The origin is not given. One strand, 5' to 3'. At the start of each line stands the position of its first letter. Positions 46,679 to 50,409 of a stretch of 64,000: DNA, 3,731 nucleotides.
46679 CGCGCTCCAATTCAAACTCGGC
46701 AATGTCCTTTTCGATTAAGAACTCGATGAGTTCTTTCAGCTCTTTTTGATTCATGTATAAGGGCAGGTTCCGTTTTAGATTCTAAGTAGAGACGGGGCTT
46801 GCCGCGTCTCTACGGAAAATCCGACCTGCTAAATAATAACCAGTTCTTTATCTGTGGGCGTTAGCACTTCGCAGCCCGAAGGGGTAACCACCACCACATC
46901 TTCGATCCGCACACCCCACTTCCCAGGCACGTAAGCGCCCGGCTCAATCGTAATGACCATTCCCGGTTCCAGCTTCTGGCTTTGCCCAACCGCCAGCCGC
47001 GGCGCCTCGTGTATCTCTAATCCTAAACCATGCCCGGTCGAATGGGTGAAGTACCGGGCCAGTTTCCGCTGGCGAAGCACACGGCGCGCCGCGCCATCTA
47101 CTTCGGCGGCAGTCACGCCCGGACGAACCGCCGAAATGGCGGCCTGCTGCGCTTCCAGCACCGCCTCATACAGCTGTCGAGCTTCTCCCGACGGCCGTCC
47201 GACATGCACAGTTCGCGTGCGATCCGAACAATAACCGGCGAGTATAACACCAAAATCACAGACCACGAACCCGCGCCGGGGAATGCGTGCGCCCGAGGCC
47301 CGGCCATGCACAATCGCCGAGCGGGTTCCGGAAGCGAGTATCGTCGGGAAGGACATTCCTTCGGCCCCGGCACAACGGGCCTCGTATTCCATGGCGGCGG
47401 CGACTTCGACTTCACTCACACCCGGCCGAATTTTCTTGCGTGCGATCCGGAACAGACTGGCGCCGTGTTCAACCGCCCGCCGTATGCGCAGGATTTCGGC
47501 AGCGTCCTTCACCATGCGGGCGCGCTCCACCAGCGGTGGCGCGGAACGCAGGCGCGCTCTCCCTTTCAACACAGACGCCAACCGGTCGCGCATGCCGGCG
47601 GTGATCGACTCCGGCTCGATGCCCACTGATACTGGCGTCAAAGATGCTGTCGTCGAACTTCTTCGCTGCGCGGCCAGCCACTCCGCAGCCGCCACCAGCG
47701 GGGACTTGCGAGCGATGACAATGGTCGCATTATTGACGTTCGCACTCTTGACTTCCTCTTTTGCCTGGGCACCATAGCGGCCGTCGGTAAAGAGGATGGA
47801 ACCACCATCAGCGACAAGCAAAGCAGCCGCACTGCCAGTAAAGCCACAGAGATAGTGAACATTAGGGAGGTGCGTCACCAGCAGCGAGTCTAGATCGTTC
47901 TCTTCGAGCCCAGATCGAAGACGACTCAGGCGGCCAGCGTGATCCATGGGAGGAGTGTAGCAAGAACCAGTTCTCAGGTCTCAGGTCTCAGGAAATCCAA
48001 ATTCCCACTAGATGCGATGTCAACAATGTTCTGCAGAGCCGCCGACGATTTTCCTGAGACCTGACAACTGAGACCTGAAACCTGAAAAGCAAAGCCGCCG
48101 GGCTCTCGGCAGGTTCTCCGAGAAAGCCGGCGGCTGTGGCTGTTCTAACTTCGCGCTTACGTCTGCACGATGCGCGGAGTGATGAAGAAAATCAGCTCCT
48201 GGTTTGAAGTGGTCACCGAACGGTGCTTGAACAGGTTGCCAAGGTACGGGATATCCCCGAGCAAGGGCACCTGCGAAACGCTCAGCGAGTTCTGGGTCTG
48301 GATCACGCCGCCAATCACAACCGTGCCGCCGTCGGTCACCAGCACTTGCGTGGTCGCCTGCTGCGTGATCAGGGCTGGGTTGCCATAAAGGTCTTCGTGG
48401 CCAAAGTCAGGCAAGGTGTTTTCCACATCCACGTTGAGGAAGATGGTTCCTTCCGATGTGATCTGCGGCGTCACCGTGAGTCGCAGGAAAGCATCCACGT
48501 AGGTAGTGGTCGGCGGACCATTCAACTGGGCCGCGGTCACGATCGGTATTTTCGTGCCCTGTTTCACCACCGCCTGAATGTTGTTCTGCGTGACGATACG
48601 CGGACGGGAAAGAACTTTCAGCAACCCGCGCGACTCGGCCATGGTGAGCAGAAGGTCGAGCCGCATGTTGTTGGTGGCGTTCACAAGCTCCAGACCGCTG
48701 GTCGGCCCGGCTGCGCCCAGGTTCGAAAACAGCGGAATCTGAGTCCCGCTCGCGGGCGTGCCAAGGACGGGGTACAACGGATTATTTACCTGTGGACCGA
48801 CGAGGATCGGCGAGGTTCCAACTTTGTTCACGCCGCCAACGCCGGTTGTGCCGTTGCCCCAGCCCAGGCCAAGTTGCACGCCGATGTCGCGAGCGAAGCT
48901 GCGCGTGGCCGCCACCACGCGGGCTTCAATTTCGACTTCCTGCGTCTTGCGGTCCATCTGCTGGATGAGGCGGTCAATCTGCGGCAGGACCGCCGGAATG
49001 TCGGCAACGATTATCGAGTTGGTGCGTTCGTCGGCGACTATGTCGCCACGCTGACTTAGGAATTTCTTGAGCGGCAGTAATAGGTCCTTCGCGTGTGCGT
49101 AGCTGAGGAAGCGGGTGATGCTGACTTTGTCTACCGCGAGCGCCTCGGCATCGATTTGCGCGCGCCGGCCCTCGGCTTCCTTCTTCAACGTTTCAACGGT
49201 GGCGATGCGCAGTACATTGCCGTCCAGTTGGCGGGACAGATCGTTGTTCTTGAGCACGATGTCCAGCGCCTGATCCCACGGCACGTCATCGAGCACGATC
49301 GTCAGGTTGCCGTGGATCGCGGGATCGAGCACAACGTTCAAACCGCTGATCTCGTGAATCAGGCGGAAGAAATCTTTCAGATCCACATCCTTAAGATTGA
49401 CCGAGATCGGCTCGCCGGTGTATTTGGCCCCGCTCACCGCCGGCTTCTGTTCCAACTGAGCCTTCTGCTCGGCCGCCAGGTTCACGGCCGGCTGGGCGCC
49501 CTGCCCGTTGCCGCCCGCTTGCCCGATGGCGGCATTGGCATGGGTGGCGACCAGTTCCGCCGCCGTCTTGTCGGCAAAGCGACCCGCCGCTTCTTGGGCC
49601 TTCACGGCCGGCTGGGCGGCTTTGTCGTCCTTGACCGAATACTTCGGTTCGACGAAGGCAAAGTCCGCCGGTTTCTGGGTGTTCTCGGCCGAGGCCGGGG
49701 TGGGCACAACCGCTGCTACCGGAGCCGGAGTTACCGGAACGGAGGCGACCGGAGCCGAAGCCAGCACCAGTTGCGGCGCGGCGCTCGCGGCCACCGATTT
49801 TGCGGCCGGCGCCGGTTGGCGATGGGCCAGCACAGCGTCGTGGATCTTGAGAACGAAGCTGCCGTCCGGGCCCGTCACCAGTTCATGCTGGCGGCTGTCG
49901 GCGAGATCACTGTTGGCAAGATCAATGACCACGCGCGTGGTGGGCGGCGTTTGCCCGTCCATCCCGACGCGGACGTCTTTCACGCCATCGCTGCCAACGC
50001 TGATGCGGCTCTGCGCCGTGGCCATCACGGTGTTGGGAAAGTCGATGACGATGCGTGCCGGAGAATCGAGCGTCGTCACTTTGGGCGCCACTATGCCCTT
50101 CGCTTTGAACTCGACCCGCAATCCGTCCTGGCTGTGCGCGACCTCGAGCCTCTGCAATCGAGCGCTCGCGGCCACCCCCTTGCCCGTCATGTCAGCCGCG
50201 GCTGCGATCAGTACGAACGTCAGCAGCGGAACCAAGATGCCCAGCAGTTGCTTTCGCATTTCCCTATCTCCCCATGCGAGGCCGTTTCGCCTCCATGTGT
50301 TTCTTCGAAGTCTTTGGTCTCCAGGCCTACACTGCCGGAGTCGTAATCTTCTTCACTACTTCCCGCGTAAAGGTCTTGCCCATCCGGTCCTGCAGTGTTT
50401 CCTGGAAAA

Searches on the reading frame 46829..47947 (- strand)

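Call 7: search_protein_families(library=pfam, proteins=[window:46829-47947:-])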
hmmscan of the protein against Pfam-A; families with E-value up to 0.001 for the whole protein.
window:46829-47947:- (372 aa): 2 families
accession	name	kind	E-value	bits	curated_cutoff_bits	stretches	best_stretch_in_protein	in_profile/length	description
PF00557.29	Peptidase_M24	-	2.1e-69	233.9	23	1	155-356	3-208/208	Metallopeptidase family M24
PF01321.24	Creatinase_N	-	4.2e-21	76.2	22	1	6-146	1-128/128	Creatinase/Prolidase N-terminal domain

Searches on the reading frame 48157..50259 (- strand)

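Call 7: search_protein_families(library=pfam, proteins=[window:48157-50259:-])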
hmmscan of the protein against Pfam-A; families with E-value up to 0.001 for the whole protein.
window:48157-50259:- (700 aa): 5 families
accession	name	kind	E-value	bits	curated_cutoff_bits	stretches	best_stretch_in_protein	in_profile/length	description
PF00263.26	Secretin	-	1.3e-46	158.8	27.5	1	542-699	3-169/169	Bacterial type II and III secretion system protein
PF11741.13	AMIN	-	4e-13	49.8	20.5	1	42-116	6-80/101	AMIN domain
PF03958.22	Secretin_N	-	5.9e-12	46.1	28.2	1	385-438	6-66/69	Bacterial type II/III secretion system short domain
PF07660.19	STN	-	6.3e-07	29.5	28.4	1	308-352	2-49/52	Secretin and TonB N terminus short domain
PF21305.2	type_II_gspD_N0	-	8.4e-06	26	27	1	287-331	1-46/71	GspD-like, N0 domain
